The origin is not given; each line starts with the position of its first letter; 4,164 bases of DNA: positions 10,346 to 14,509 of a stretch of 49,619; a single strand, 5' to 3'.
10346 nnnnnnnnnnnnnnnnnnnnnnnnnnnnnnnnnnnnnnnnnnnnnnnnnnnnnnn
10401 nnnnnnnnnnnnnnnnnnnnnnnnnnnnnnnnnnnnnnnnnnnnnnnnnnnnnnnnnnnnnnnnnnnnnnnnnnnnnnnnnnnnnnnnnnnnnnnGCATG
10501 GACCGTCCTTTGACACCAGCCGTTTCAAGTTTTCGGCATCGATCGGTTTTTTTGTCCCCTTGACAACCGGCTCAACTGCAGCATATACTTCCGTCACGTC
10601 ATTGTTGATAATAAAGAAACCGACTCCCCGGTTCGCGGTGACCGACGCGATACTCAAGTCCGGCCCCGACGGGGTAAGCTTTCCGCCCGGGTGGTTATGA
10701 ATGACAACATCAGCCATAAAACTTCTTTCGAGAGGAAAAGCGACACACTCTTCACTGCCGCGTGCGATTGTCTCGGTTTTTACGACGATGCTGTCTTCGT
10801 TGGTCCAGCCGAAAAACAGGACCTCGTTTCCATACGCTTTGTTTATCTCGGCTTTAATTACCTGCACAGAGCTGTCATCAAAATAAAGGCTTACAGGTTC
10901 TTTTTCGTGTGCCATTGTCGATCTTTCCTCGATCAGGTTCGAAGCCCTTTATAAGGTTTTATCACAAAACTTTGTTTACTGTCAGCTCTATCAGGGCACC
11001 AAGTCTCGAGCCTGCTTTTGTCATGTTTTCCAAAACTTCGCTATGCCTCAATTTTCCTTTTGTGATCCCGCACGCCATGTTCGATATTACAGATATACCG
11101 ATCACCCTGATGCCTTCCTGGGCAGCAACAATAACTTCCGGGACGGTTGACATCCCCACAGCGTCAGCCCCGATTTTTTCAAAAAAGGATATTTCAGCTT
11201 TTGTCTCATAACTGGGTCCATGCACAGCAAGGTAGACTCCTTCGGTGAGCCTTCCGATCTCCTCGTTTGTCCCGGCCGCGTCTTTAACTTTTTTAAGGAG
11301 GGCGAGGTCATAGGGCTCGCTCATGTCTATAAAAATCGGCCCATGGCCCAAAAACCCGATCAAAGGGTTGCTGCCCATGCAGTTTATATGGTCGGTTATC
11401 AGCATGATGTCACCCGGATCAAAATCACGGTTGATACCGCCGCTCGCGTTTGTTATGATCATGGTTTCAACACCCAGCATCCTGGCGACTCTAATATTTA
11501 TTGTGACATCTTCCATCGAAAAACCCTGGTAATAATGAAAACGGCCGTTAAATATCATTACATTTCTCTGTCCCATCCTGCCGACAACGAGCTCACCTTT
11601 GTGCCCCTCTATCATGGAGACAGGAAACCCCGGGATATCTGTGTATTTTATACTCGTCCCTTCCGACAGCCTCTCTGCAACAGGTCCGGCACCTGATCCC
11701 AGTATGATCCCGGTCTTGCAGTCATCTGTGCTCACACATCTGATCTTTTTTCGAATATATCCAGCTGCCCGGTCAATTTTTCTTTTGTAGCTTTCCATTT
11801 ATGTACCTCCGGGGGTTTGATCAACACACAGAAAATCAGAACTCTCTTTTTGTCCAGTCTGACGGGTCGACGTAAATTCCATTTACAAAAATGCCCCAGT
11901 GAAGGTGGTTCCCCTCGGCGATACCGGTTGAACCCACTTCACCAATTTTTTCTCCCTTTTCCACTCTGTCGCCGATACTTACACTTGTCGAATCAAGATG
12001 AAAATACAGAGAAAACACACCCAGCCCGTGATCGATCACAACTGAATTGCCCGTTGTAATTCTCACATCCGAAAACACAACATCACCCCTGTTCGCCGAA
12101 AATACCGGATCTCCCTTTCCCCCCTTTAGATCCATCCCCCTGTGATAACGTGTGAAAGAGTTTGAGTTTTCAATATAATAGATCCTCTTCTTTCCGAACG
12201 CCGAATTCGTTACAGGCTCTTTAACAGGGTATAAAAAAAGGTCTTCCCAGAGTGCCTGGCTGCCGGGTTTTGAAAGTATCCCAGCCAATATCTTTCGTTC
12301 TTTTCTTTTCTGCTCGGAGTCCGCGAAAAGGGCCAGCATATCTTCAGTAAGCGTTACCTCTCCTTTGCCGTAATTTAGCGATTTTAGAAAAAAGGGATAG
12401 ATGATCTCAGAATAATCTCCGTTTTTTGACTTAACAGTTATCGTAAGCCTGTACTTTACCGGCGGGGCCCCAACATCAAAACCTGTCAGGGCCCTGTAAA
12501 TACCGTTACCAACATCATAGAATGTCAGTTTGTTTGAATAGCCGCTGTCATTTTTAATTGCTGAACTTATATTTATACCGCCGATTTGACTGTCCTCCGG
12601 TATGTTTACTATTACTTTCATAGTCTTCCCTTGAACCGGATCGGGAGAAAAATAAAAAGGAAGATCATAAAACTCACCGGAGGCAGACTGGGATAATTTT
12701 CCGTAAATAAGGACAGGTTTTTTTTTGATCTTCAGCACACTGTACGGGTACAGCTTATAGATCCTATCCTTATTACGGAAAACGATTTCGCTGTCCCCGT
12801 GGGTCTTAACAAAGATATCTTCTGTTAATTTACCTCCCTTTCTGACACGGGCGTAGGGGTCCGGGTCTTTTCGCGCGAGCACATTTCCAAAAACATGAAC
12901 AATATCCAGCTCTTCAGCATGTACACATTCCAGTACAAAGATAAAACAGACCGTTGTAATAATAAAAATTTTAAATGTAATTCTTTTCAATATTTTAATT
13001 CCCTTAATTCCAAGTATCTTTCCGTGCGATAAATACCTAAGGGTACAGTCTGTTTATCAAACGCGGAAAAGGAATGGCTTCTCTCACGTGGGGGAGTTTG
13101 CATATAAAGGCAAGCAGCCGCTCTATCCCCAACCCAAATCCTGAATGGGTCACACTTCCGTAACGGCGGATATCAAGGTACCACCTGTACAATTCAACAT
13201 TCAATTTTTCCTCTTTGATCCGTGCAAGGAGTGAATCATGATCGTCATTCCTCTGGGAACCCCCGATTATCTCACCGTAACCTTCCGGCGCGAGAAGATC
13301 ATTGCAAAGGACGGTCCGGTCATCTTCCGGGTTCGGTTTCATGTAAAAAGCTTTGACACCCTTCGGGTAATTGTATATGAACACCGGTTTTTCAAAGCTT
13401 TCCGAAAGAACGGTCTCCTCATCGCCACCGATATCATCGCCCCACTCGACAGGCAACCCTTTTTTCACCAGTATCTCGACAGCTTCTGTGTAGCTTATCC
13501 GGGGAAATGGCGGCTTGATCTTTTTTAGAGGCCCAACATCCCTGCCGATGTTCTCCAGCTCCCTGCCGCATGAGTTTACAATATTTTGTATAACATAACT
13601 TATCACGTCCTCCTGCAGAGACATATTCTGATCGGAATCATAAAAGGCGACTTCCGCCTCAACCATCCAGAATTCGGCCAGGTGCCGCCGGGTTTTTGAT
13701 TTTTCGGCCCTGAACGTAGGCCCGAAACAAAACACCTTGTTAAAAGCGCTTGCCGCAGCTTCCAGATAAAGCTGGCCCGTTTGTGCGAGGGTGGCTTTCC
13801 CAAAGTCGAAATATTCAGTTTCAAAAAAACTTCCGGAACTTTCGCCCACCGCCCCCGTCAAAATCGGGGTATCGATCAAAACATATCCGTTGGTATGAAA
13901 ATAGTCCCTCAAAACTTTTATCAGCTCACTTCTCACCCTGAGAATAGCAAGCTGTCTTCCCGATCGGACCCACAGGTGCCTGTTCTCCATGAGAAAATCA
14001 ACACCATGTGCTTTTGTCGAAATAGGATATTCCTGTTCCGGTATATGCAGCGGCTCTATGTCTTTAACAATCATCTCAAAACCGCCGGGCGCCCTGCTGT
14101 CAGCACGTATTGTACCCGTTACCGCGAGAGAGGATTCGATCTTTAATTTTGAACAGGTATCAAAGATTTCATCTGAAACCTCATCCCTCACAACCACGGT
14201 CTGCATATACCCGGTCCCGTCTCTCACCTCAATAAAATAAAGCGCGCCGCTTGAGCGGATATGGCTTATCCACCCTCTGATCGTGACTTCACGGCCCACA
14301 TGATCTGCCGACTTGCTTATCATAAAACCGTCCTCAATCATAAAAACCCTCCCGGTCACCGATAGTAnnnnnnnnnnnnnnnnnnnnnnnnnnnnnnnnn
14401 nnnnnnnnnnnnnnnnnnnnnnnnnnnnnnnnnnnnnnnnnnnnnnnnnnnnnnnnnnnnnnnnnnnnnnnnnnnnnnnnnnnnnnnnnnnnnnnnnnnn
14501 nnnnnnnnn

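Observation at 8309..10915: RadC-like JAB/MPN metalloprotease domain fused to a DinG/XPD Fe-S helicase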

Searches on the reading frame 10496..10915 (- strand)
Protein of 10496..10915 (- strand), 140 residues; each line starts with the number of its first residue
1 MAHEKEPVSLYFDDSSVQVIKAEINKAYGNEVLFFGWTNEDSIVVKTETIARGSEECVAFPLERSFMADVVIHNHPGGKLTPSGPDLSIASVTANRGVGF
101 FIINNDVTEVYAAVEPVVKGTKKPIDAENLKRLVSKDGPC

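Call 15: search_solved_structures(query=A1, max_evalue=1, show_alignments=2)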
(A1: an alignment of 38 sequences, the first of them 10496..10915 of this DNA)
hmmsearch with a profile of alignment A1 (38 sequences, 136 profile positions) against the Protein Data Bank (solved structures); distinct sequences matched with E-value up to 1: 6.
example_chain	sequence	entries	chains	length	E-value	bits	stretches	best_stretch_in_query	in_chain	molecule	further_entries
2qlc_A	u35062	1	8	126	4.9e-07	32.6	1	14-93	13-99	DNA repair protein radC homolog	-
6wvs_A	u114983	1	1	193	0.00086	22.1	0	24-59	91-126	DeNovoTIM15 hyperstable de novo TIM barrel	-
1oi0_A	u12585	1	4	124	0.28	13.9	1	68-92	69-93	HYPOTHETICAL PROTEIN AF2198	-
1r5x_A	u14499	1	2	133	0.33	13.8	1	68-92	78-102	AfJAMM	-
2vtu_J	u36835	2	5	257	0.88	12.4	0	81-119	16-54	MS2 COAT PROTEIN | COAT PROTEIN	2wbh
8ilz_A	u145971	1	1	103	0.97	12.2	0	3-67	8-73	Histone-lysine N-methyltransferase SETD1B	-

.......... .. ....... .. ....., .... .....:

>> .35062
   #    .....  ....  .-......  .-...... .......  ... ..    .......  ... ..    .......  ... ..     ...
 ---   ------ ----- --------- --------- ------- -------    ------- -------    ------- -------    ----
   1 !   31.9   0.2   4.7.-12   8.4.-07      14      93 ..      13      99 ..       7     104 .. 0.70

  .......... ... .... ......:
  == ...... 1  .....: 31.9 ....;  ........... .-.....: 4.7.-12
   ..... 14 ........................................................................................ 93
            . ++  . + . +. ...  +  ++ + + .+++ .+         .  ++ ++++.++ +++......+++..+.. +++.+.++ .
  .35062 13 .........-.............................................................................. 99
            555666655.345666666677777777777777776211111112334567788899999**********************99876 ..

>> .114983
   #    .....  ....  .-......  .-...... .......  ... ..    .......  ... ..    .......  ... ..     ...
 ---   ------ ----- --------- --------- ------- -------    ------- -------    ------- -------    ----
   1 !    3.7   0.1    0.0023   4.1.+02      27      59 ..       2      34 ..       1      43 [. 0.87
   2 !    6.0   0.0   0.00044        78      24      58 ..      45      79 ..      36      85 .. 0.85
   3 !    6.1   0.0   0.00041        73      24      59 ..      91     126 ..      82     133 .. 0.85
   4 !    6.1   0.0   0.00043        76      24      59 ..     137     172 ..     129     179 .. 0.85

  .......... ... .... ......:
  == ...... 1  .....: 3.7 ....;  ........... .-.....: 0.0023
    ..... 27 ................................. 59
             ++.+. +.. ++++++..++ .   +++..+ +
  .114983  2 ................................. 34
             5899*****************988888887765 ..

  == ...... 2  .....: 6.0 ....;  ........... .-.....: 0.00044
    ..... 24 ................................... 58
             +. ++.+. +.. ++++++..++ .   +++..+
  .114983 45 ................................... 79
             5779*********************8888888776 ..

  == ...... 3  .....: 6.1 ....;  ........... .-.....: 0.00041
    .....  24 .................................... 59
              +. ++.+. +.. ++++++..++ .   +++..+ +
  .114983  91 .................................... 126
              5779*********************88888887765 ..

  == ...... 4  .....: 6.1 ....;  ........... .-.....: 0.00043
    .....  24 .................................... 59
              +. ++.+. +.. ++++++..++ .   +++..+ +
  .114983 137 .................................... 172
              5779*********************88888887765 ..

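Call 17: search_protein_families(library=pfam, alignment_id=A1, max_evalue=0.01)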
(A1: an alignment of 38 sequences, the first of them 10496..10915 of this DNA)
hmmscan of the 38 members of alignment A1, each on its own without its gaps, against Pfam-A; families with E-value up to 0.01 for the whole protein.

A. member 1, window:10496-10915:- (140 aa): 1 family
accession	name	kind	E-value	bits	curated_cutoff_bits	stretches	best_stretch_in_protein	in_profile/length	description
PF04002.20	RadC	-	0.00017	21.9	22.1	1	30-90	20-88/121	RadC-like JAB domain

B. families by the number of members that match (of 38 scanned): 2 families
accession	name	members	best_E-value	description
PF04002.20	RadC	38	2.6e-10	RadC-like JAB domain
PF14464.11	Prok-JAB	14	0.00054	Prokaryotic homologs of the JAB domain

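Call 18: find_related_loci(query=A1, collection=genome_contigs, flank=6000)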
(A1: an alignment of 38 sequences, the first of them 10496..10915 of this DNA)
Query A1 (140 aa) in genome_contigs; peptide patterns used: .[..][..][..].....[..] (x = any residue, [..] = any of these).
599 stretches matched a pattern (row limit reached: there are more); 589 encode a relative of the query (tblastn E <= 1e-3); the best 80 are kept; 80 distinct loci.
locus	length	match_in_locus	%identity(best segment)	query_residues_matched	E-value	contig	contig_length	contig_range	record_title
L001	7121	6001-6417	65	1-139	1e-63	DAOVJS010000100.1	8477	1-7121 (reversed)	MAG TPA_asm: Spirochaetota bacterium isolate CSMAG_1399 CSMAG_1399_k141_4153720_length_8477_cov_17.0000, whole genome sh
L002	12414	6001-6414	56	1-138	2e-47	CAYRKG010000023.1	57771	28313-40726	MAG TPA_asm: uncultured Spirochaetota bacterium isolate SRP323688_co1_269 genome assembly, contig: NODE_1039_length_5777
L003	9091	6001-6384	55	11-138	1e-46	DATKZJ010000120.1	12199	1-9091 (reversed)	MAG TPA_asm: Spirochaetota bacterium isolate SMAG_U14242 k141_142275, whole genome shotgun sequence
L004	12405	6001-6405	50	4-138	1e-44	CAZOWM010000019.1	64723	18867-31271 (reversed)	MAG TPA_asm: uncultured Spirochaetota bacterium isolate binchicken_co89_665 genome assembly, contig: NODE_495_length_647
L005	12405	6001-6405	50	1-135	4e-44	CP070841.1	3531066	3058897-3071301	MAG: Spirochaetota bacterium isolate bin100 chromosome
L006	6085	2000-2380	55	12-138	4e-43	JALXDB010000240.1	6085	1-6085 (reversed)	MAG: Spirochaetes bacterium isolate T2_metabat2_scaf2bin.224 T2_NODE_24040_length_6085_cov_2.435381, whole genome shotgu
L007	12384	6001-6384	52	12-139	8e-42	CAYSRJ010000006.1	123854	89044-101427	MAG TPA_asm: uncultured Spirochaetota bacterium isolate binchicken_co94_333 genome assembly, contig: NODE_89_length_1238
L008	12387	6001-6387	50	8-136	5e-41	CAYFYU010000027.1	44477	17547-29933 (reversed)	MAG TPA_asm: uncultured Spirochaetota bacterium isolate ERP108616_co2_14 genome assembly, contig: NODE_914_length_44477_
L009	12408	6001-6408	44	4-139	4e-38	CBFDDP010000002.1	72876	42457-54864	MAG TPA_asm: uncultured bacterium isolate SRR26215674_binner13_Refined_32 genome assembly, contig: ERZ25073485.127, whol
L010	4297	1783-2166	49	11-138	3e-36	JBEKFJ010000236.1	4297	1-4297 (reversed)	MAG: Oryzomonas sp. isolate SPRUCE 227 SPRUCE_227_236, whole genome shotgun sequence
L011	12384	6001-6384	48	11-138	4e-36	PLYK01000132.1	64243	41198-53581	MAG: Geobacter sp. isolate palsa_1151 73.20120700_P3D.282_contig_41815, whole genome shotgun sequence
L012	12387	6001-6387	47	11-139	2e-35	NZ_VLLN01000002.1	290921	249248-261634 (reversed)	Geobacter argillaceus strain ATCC BAA-1139 Ga0052872_scaffold00002.2, whole genome shotgun sequence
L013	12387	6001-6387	47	11-139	2e-35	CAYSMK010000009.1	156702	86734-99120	MAG TPA_asm: uncultured Geobacter sp. isolate binchicken_co269_58 genome assembly, contig: NODE_97_length_156702_cov_230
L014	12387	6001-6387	47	11-139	5e-35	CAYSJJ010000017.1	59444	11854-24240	MAG TPA_asm: uncultured Geobacter sp. isolate binchicken_co158_41 genome assembly, contig: NODE_440_length_59444_cov_6.3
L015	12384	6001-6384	47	11-138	1e-34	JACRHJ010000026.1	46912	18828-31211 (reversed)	MAG: Nitrospirae bacterium isolate NC_groundwater_1774_Pr3_B-0.1um_61_24 SR-2_scaffold_141_1622370, whole genome shotgun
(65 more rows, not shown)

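Call 19: predict_structure(alignment_id=A1)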
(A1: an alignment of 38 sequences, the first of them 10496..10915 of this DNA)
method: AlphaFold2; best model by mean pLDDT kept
length: 140 residues; sequences in the alignment: 38
mean_pLDDT: 93.2   pTM: 0.81
mean pLDDT of the five models: 93.2, 91.9, 91.4, 91.1, 89.5
residues with pLDDT >= 90: 118; 70-90: 19; 50-70: 1; < 50: 2
segments of 3 or more residues with pLDDT < 50: none
pLDDT, mean of each block of 10 residues (from residue 1): 79 98 98 97 97 94 94 93 94 94 97 87 87 94
secondary structure, 60 per line:
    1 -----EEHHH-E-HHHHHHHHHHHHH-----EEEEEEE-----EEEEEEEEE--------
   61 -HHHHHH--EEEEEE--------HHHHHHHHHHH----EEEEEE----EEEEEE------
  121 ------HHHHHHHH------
elements in order: H14-26 E32-38 E44-52 H62-67 E70-75 H84-94 E99-104 E109-114 H127-134

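Call 22: fold_search(model_id=the predicted structure, library=pdb)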
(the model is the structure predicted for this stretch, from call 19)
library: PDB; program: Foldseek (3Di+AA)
matches with E <= 10: 501; with E <= 0.001: 23
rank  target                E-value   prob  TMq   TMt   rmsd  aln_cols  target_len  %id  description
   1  2qlc_A                9.5e-05  1.00  0.52  0.57   4.4       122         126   20  The crystal structure of DNA repair protein RadC from Chlorobium tepidum TLS (released 2007-09-04)
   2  2qlc_B                1.4e-04  1.00  0.48  0.53   3.6       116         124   19  The crystal structure of DNA repair protein RadC from Chlorobium tepidum TLS (released 2007-09-04)
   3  6fno_B                1.9e-04  1.00  0.55  0.52   4.2       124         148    8  Caldiarchaeum Subterraneum Ubiquitin:Rpn11-homolog complex, zinc soak (released 2018-07-25)
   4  5lda_A                2.0e-04  1.00  0.54  0.57   4.8       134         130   18  Structure of deubiquitinating enzyme homolog (Pyrococcus furiosus JAMM1) in complex with ubiquitin-like SAMP2. (released 2017-06-21)
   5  2qlc_C                2.0e-04  1.00  0.47  0.52   5.3       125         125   18  The crystal structure of DNA repair protein RadC from Chlorobium tepidum TLS (released 2007-09-04)
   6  2qlc_E                2.3e-04  1.00  0.46  0.51   4.3       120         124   17  The crystal structure of DNA repair protein RadC from Chlorobium tepidum TLS (released 2007-09-04)
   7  9eg1_E                2.8e-04  1.00  0.53  0.27  12.2       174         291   14  COP9 signalosome deneddylation complex with cullin-5 (released 2025-12-03)
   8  2qlc_D                3.1e-04  1.00  0.43  0.48   5.3       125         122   17  The crystal structure of DNA repair protein RadC from Chlorobium tepidum TLS (released 2007-09-04)
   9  5ld9_B                4.3e-04  1.00  0.54  0.59   4.8       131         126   18  Structure of deubiquitinating enzyme homolog, Pyrococcus furiosus JAMM1. (released 2017-05-17)
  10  9efq_E                4.6e-04  1.00  0.60  0.31   7.9       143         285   15  Cryo-EM structure of COP9 signalosome precatalytic state with neddylated cullin-2 (released 2025-12-03)
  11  1oi0_D                4.6e-04  1.00  0.51  0.63   6.5       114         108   15  CRYSTAL STRUCTURE OF AF2198, A JAB1/MPN DOMAIN PROTEIN FROM ARCHAEOGLOBUS FULGIDUS (released 2003-08-14)
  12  4o8x_B                5.2e-04  1.00  0.52  0.45  12.1       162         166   13  Zinc-bound Rpn11 in complex with Rpn8 (released 2014-01-22)
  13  6fnn_B                5.9e-04  1.00  0.53  0.49   3.3       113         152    9  Caldiarchaeum Subterraneum Ubiquitin:Rpn11-homolog complex (released 2018-07-25)
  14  5m5q                  5.9e-04  1.00  0.52  0.35  16.3       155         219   13  COPS5(2-257) IN COMPLEX WITH A AZAINDOLE (COMPOUND 4) (released 2017-01-11)
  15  6fnn_A                6.3e-04  1.00  0.56  0.53   3.6       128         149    8  Caldiarchaeum Subterraneum Ubiquitin:Rpn11-homolog complex (released 2018-07-25)
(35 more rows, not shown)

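Call 38: search_protein_representatives(alignment_id=A1)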
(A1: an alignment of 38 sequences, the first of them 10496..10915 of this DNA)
Query: 38 sequences, 136 profile positions. Proteins with E-value up to 0.001 (for the whole library): 1360; up to 1e-10: 558; up to 1e-30: 199. The best 150 are listed.
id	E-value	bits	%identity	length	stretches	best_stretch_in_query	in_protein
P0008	8.9e-51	187.2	-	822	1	4-135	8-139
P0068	7.1e-49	181.1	-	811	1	1-135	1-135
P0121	4.1e-47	175.4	-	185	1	4-136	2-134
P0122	1.9e-45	170.0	-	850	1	3-136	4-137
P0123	5.5e-45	168.5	-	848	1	2-135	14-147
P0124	6.4e-45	168.3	-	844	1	2-135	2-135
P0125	1.2e-43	164.2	-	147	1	8-135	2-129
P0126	1.5e-43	163.8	-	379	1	1-136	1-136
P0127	1.6e-43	163.8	-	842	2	2-135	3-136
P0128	2.0e-43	163.4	-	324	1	1-135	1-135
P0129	3.2e-43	162.8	-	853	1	2-136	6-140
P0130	3.4e-43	162.7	-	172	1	6-135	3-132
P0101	5.4e-43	162.0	-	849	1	1-136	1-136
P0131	6.4e-43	161.8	-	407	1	4-135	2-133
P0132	1.3e-42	160.8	-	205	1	6-135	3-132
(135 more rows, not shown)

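Call 48: search_protein_families(library=padloc, proteins=[window:10496-10915:-], max_evalue=0.001)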
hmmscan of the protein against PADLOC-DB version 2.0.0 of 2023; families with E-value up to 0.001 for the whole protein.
window:10496-10915:- (140 aa): 0 families

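Call 58: search_dna_similar(query=window:10496-10915:-, collection=plasmids, mode=protein, max_evalue=0.001, max_rows=10)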
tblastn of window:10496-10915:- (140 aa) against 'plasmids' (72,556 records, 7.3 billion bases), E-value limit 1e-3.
No match.

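Call 59: search_dna_similar(query=window:10496-10915:-, collection=phages, mode=protein, max_evalue=0.001, max_rows=10)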
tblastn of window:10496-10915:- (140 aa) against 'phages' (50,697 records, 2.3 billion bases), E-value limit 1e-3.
No match.

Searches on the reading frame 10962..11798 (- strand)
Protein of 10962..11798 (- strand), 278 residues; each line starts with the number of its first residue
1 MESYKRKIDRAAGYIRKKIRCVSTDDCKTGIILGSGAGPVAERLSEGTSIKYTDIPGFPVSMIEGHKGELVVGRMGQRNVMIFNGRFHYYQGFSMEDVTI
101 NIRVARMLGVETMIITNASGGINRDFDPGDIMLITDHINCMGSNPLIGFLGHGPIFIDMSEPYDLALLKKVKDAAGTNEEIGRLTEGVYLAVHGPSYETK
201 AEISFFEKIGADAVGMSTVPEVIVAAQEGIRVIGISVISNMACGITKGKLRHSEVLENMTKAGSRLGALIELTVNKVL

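Call 37: search_protein_families(library=pfam, proteins=[window:10962-11798:-], max_evalue=0.00001)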
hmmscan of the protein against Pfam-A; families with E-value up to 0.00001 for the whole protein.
window:10962-11798:- (278 aa): 1 family
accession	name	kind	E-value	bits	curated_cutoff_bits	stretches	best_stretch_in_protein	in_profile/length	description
PF01048.26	PNP_UDP_1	-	2.5e-50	171.5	25.1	1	29-271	2-229/233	Phosphorylase superfamily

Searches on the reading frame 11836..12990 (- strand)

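Call 37: search_protein_families(library=pfam, proteins=[window:11836-12990:-], max_evalue=0.00001)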
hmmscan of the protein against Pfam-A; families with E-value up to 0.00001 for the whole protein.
window:11836-12990:- (384 aa): 1 family
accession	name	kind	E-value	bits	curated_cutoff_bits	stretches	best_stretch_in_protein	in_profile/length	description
PF01551.29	Peptidase_M23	-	5.3e-28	97.5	28.7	1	282-376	2-96/96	Peptidase family M23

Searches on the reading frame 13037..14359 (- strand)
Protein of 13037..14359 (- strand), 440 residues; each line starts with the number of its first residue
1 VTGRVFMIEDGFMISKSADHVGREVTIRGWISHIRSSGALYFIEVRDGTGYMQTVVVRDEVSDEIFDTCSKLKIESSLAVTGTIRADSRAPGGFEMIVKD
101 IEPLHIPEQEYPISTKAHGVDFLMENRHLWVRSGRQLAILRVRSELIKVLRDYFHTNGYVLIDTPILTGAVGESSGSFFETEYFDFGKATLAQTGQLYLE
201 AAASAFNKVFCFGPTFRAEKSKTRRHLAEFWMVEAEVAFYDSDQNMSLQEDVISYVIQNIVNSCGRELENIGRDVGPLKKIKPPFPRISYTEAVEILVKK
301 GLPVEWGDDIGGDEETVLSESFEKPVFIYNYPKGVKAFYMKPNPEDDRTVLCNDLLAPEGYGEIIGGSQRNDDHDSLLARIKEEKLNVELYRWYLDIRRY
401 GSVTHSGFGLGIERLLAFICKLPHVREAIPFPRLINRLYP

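Call 37: search_protein_families(library=pfam, proteins=[window:13037-14359:-], max_evalue=0.00001)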
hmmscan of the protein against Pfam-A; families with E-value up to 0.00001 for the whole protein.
window:13037-14359:- (440 aa): 2 families
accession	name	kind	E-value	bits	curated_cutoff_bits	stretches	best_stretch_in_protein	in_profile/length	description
PF00152.25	tRNA-synt_2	-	1e-70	238.7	25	1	121-433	3-306/308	tRNA synthetases class II (D, K and N)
PF01336.31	tRNA_anti-codon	-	5.5e-16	58.7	27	1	25-104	1-75/75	OB-fold nucleic acid binding domain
